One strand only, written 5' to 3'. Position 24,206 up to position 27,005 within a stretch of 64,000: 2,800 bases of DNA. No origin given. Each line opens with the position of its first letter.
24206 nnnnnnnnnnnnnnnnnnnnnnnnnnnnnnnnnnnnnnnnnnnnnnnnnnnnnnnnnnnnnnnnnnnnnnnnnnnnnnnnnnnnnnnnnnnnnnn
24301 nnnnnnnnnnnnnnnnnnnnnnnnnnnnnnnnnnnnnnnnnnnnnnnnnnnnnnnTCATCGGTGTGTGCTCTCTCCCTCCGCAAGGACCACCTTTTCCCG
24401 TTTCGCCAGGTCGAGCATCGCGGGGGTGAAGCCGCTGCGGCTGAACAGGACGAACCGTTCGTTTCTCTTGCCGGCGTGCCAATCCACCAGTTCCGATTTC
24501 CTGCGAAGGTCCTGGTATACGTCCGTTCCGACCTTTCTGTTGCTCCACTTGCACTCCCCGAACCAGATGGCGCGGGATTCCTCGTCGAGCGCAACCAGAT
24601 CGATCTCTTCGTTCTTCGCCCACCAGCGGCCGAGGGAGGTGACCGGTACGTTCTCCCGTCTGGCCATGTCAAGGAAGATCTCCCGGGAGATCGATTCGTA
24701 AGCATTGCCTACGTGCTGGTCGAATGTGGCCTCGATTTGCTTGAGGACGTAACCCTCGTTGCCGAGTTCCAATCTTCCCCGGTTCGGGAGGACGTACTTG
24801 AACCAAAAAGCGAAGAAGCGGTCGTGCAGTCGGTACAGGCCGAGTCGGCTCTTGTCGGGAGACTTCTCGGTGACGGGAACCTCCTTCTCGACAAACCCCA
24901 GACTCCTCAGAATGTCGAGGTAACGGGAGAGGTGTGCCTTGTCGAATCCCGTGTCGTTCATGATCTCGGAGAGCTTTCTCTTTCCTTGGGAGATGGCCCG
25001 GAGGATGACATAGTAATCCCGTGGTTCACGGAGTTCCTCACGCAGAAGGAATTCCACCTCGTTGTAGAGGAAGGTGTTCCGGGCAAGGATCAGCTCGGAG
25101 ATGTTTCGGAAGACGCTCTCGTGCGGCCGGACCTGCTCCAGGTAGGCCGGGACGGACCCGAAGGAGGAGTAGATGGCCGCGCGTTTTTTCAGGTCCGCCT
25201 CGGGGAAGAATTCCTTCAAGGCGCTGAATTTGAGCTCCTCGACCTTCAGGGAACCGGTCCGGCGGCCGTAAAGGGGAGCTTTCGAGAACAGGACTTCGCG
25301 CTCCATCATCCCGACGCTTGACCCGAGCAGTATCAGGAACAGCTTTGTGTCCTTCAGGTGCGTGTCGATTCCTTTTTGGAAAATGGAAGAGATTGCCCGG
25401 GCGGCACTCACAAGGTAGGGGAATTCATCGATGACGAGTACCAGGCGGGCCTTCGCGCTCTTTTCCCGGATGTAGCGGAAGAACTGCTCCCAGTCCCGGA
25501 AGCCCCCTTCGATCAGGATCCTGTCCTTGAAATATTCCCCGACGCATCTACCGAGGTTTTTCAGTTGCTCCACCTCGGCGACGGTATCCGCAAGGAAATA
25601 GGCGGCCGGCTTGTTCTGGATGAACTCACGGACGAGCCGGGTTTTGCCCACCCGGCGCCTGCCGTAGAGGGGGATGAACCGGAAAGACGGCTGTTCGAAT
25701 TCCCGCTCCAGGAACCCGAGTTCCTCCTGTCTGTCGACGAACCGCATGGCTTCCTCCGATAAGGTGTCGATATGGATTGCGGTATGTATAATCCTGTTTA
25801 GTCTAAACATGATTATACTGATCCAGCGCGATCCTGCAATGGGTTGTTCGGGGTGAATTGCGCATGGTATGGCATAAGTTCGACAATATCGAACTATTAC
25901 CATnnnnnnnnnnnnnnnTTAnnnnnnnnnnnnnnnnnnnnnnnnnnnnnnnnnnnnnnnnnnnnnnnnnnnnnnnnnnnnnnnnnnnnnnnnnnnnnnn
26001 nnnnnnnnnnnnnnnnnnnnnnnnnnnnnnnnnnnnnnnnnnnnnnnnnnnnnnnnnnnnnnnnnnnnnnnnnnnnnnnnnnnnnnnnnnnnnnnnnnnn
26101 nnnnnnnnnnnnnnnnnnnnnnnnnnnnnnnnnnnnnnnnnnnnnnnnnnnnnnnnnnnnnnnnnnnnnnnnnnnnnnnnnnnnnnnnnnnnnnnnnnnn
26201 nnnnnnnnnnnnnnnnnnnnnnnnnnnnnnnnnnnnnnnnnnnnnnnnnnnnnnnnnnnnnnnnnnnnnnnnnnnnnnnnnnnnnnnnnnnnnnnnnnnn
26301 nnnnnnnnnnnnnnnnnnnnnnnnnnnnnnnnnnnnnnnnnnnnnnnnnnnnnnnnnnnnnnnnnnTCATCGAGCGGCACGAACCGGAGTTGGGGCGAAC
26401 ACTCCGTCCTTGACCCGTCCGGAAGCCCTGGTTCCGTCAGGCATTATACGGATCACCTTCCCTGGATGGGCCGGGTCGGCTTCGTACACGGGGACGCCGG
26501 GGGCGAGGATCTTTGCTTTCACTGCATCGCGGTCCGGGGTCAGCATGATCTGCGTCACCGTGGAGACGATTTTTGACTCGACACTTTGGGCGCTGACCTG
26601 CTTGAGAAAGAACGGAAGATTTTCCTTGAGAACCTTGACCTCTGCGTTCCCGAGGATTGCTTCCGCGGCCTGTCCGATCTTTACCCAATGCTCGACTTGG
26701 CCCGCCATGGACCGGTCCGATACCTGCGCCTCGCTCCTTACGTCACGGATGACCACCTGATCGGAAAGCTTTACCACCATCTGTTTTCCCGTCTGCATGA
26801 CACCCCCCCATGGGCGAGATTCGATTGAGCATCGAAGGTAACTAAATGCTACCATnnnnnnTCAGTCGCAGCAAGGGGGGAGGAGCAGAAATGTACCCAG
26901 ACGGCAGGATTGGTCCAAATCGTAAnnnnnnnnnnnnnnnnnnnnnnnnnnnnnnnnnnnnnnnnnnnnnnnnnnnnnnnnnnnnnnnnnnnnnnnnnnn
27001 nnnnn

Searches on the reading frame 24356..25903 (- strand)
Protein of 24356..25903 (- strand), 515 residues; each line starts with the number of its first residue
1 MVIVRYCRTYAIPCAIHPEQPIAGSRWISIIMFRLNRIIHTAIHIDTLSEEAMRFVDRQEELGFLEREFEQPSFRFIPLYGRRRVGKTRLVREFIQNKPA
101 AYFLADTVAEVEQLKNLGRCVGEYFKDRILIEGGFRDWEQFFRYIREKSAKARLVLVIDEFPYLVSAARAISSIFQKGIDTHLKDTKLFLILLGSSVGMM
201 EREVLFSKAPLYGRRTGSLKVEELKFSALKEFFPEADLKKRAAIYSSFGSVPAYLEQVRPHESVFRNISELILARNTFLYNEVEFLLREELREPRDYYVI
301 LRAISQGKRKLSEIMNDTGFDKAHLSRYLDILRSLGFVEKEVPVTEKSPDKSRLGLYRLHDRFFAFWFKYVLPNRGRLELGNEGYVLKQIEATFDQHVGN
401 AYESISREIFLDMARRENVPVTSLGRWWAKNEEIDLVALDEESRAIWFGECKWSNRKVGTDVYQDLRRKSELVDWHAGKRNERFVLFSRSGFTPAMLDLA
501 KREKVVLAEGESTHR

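Call 10: search_protein_families(library=pfam, proteins=[window:24356-25903:-], max_evalue=0.01)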
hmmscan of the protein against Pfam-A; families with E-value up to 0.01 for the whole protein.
window:24356-25903:- (515 aa): 9 families
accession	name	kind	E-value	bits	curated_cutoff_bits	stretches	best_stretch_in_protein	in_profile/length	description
PF03008.20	DUF234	-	4.7e-27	94.8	22.5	1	367-456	1-92/100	Archaea bacterial proteins of unknown function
PF01637.24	ATPase_2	-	6.4e-25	88.7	33.2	1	55-258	1-225/225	ATPase domain predominantly from Archaea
PF01022.26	HTH_5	-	1.2e-07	32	22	1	300-340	7-47/47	Bacterial regulatory protein, arsR family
PF13173.12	AAA_14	-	8.1e-07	29.5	27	1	76-204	4-107/129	AAA domain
PF14947.12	HTH_45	-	0.00026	21.4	25.5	1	300-341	11-52/77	Winged helix-turn-helix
PF09339.16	HTH_IclR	-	0.00036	20.7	22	1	300-341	8-51/52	IclR helix-turn-helix domain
PF24409.1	wHTH-PRTase_assc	-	0.00078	19.9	27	1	298-347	1-50/83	wHTH-PRTase associated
PF13191.12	AAA_16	-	0.0013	19.7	32.6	0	54-111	1-63/167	AAA ATPase domain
PF13401.12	AAA_22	-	0.0013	19.5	27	1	76-192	7-120/130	AAA domain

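Call 40: find_encoding_contigs(protein=window:24356-25903:-, flank=10000, max_places=8)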
Protein window:24356-25903:- (515 aa): no gene with exactly this product is on record in the collection.

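Call 41: find_encoding_contigs(protein=window:24356-25747:-, flank=10000, max_places=8)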
Protein window:24356-25747:- (463 aa): no gene with exactly this product is on record in the collection.

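Call 42: find_homologous_proteins(query=window:24356-25747:-, max_evalue=1e-100)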
Query window:24356-25747:- (463 aa): 2032 proteins with E <= 1e-100 among 8000 candidates; the best 120 are listed.
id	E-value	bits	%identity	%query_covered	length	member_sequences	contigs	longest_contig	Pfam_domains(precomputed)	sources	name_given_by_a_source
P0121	4.2e-295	997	97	99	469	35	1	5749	PF13173.13,PF03008.21,PF01022.27,PF01637.25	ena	-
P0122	3.2e-279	944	90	100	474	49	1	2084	PF13173.13,PF03008.21,PF01022.27,PF01637.25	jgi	jgi:hypothetical protein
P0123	1.9e-277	939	90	100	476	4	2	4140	PF13173.13,PF03008.21,PF01022.27,PF01637.25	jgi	-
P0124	6.1e-277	937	89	100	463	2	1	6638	PF13173.13,PF03008.21,PF01022.27,PF01637.25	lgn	-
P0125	2.3e-276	935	89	100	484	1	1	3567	PF13173.13,PF03008.21,PF01022.27,PF01637.25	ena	-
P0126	2.4e-276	935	89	100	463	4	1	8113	PF13173.13,PF03008.21,PF01022.27,PF01637.25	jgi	-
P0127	1.1e-274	929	89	100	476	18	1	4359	PF13173.13,PF03008.21,PF01022.27,PF01637.25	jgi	jgi:hypothetical protein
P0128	8.0e-273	923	87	100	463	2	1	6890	PF03008.21,PF01022.27,PF01637.25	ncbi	ncbi:MAG: ATP-binding protein [Desulfobacteria bacterium]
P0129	9.8e-273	923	88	100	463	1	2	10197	PF13173.13,PF03008.21,PF01022.27,PF01637.25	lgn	-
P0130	3.8e-272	921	88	100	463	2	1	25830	PF13173.13,PF03008.21,PF01022.27,PF01637.25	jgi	jgi:AAA+ ATPase superfamily predicted ATPase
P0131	7.6e-272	920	88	100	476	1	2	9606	PF13173.13,PF03008.21,PF01022.27,PF01637.25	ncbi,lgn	-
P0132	6.4e-271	917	86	100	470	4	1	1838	PF13173.13,PF03008.21,PF01022.27,PF01637.25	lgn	-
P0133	1.3e-268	910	86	100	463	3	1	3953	PF13173.13,PF03008.21,PF01022.27,PF01637.25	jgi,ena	-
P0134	1.0e-267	907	87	100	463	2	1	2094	PF13173.13,PF03008.21,PF01022.27,PF01637.25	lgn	-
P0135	3.8e-266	901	85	100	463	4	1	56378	PF13173.13,PF03008.21,PF01022.27,PF01637.25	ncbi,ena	-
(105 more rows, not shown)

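Call 55: list_cluster_members(proteins=[P0121])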
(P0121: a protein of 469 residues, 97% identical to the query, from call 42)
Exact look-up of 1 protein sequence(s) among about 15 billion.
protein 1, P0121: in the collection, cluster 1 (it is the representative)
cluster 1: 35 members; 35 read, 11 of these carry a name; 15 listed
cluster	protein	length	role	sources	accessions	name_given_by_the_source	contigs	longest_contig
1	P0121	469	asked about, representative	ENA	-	-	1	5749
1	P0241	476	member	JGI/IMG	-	hypothetical protein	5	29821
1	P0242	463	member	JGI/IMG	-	hypothetical protein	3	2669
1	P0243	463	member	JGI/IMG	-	uncharacterized protein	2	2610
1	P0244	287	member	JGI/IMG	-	hypothetical protein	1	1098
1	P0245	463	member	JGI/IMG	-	AAA+ ATPase superfamily predicted ATPase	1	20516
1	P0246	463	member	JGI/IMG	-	AAA+ ATPase superfamily predicted ATPase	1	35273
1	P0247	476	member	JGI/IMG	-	AAA+ ATPase superfamily predicted ATPase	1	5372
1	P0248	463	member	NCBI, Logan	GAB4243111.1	MAG: ATP-binding protein [Deltaproteobacteria bacterium]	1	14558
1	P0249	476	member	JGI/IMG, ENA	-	hypothetical protein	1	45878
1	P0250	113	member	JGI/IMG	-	hypothetical protein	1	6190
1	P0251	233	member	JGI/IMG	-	hypothetical protein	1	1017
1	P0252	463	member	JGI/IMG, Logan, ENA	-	-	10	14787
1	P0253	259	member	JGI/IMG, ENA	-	-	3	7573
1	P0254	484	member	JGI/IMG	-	-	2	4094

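Call 57: find_encoding_contigs(protein=P0245, flank=10000, max_places=3)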
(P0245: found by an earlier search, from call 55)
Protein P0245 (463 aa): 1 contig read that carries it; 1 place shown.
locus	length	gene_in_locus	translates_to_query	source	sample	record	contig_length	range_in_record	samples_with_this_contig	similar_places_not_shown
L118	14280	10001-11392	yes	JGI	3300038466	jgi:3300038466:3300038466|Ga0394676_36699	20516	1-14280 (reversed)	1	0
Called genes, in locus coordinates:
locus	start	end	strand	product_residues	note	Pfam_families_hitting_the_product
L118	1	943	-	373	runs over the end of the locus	PF13173:AAA_14, PF13635:DUF4143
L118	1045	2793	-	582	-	PF00270:DEAD, PF00271:Helicase_C, PF16124:RecQ_Zn_bind, PF09382:RQC, PF00570:HRDC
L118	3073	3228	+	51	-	-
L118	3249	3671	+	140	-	PF00293:NUDIX, PF14815:NUDIX_4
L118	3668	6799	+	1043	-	PF09565:RE_NgoFVII, PF13091:PLDc_2, PF00270:DEAD, PF04851:ResIII, PF00271:Helicase_C, PF11907:DUF3427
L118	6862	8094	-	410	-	-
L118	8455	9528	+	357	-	PF13428:TPR_14 (faint), PF14559:TPR_19 (faint), PF07719:TPR_2 (faint), PF13414:TPR_11 (faint), PF13432:TPR_16 (weak)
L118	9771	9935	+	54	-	-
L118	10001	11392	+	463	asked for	PF01637:ATPase_2, PF13173:AAA_14 (weak), PF01022:HTH_5, PF03008:DUF234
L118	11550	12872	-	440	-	PF09983:JetD_C, PF09664:DUF2399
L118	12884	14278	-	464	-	?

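Call 58: find_encoding_contigs(protein=P0252, flank=10000, max_places=6)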
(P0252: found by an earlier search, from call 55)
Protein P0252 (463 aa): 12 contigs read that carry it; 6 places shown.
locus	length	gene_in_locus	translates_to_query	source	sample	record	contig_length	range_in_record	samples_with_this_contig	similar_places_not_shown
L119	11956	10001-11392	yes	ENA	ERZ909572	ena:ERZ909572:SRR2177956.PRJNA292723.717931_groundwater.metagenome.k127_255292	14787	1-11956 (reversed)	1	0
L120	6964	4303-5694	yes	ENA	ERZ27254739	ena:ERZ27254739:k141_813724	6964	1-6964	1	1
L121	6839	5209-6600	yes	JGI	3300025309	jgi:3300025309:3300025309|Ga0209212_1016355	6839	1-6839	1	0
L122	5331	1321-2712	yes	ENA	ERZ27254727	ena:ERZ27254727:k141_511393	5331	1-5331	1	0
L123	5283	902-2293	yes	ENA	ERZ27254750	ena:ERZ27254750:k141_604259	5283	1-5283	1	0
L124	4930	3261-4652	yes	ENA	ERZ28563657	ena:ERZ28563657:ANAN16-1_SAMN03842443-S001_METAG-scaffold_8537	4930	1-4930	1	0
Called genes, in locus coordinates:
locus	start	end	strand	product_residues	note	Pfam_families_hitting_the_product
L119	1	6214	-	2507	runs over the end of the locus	PF00378:ECH_1, PF16113:ECH_2, PF00501:AMP-binding, PF00378:ECH_1, PF16113:ECH_2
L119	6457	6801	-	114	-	PF07784:DUF1622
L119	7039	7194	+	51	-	-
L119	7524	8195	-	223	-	PF03070:TENA_THI-4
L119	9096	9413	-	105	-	PF01381:HTH_3, PF13413:HTH_25 (weak)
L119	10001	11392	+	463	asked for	PF01637:ATPase_2, PF13173:AAA_14 (weak), PF01022:HTH_5, PF03008:DUF234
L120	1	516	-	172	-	?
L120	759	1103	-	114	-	PF07784:DUF1622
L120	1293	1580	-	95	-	-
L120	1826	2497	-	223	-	PF03070:TENA_THI-4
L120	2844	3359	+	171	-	-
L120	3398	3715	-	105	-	PF01381:HTH_3, PF13413:HTH_25 (weak)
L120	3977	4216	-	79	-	-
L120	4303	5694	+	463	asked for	PF01637:ATPase_2, PF13173:AAA_14 (weak), PF01022:HTH_5, PF03008:DUF234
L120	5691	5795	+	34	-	-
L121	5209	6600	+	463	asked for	PF01637:ATPase_2, PF13173:AAA_14 (weak), PF01022:HTH_5, PF03008:DUF234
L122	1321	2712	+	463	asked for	PF01637:ATPase_2, PF13173:AAA_14 (weak), PF01022:HTH_5, PF03008:DUF234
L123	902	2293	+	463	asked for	PF01637:ATPase_2, PF13173:AAA_14 (weak), PF01022:HTH_5, PF03008:DUF234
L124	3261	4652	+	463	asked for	PF01637:ATPase_2, PF13173:AAA_14 (weak), PF01022:HTH_5, PF03008:DUF234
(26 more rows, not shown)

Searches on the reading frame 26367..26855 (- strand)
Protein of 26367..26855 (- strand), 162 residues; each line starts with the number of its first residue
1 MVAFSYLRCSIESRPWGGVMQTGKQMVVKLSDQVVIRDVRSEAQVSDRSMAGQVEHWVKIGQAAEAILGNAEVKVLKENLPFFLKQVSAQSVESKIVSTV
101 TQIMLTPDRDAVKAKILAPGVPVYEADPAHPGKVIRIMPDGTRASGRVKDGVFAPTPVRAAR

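Call 45: search_protein_families(library=pfam, proteins=[window:26367-26855:-], max_evalue=0.01)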
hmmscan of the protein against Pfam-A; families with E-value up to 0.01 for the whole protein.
window:26367-26855:- (162 aa): 1 family
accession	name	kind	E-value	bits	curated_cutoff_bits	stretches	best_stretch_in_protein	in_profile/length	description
PF11903.14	ParD_like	-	1.2e-11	44.9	23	1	26-66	2-41/73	ParD-like antitoxin of type II bacterial toxin-antitoxin system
